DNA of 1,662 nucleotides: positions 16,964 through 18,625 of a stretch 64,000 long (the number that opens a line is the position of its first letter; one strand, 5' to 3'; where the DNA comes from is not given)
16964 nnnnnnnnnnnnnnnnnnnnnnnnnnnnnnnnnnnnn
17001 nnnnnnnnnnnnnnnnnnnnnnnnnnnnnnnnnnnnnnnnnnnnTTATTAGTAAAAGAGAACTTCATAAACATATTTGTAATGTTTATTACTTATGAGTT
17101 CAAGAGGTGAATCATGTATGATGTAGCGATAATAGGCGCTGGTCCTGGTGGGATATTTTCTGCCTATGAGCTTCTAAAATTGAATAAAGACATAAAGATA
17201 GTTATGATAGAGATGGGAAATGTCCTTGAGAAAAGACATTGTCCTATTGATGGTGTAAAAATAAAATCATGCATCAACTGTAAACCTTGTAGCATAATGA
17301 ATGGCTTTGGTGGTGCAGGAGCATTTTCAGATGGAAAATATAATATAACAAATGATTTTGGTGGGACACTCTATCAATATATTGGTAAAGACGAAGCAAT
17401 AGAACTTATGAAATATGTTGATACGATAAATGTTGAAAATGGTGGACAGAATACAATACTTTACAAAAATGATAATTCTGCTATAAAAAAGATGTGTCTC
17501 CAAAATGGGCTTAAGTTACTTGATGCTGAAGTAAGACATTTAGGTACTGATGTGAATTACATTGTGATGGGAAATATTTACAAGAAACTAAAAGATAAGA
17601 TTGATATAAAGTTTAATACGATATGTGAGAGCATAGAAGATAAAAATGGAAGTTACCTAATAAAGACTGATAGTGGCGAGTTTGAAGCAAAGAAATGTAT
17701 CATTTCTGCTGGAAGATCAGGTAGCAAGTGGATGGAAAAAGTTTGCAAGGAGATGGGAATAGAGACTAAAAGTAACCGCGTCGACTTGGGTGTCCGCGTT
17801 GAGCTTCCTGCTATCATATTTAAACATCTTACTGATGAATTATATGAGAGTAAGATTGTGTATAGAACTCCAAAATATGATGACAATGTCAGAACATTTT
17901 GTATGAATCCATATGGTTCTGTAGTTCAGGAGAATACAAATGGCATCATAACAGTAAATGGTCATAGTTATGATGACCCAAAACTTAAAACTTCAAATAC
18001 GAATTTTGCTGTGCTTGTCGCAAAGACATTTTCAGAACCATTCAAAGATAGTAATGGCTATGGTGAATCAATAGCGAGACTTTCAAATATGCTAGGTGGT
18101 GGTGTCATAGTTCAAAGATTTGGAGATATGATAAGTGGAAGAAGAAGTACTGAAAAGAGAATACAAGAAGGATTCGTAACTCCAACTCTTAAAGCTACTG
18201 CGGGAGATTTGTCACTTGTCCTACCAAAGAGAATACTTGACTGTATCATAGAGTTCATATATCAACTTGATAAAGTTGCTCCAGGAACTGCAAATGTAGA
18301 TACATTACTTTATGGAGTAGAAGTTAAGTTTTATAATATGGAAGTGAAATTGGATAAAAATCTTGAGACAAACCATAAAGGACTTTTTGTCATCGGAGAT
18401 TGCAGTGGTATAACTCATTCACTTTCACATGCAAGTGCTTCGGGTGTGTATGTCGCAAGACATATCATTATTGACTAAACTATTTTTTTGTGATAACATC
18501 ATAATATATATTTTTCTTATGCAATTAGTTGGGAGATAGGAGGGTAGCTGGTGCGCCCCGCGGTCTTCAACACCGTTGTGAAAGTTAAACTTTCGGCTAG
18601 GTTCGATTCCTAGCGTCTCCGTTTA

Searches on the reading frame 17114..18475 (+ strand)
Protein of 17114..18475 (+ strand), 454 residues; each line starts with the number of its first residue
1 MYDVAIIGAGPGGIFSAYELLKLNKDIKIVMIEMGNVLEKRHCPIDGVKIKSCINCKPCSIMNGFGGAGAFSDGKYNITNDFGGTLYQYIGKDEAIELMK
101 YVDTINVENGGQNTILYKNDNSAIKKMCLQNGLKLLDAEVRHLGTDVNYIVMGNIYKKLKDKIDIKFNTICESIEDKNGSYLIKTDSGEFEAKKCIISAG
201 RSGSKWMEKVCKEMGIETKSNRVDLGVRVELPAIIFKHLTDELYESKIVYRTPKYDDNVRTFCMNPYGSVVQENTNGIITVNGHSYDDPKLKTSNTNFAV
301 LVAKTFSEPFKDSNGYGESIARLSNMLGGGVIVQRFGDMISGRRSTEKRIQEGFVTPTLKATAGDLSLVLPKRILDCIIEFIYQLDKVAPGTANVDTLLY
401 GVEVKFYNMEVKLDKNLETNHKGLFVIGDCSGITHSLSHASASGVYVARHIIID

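Call 70: search_protein_families(library=ncbifam, proteins=[window:17114-18475:+], max_evalue=0.001)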
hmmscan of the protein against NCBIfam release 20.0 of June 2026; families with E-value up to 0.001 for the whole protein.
window:17114-18475:+ (454 aa): 12 families
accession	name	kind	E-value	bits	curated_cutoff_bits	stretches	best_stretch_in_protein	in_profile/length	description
TIGR01350.1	lipoamide_DH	equivalog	8.1e-09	34.7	408.8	0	396-452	272-330/461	dihydrolipoyl dehydrogenase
TIGR01377.1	soxA_mon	subfamily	1.2e-06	27.5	479.65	0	169-219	166-216/381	amino oxidase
TIGR04018.1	Bthiol_YpdA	hypoth_equivalog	6.4e-06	25.2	339.9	0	3-39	1-35/316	YpdA family putative bacillithiol disulfide reductase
NF004943.0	PRK06292.2-1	equivalog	1.6e-05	23.9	432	0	2-33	4-33/456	dihydrolipoyl dehydrogenase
TIGR01292.1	TRX_reduct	equivalog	2.4e-05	23.3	343.45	0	2-33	1-30/300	thioredoxin-disulfide reductase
TIGR00275.1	TIGR00275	subfamily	2.8e-05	23.1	183.8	0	153-201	110-159/401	aminoacetone oxidase family FAD-binding enzyme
NF003585.0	PRK05249.1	equivalog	5e-05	22.1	465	0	2-30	7-35/464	Si-specific NAD(P)(+) transhydrogenase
NF033460.1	glycerol3P_ox_II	equivalog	6.7e-05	22.2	460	0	2-35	2-33/361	type 2 glycerol-3-phosphate oxidase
NF007123.0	PRK09564.1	equivalog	6.8e-05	21.7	458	0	134-219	176-259/444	CoA-disulfide reductase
NF009410.0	PRK12771.1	subfamily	7.2e-05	21.6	516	0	4-29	141-166/566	NAD(P)-binding protein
NF004945.0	PRK06292.2-3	equivalog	9.1e-05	21.5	494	0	2-34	4-34/457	dihydrolipoyl dehydrogenase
NF041853.1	hythiocyan_redase_MerA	equivalog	0.00031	19.7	650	0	151-203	203-256/440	hypothiocyanous acid reductase MerA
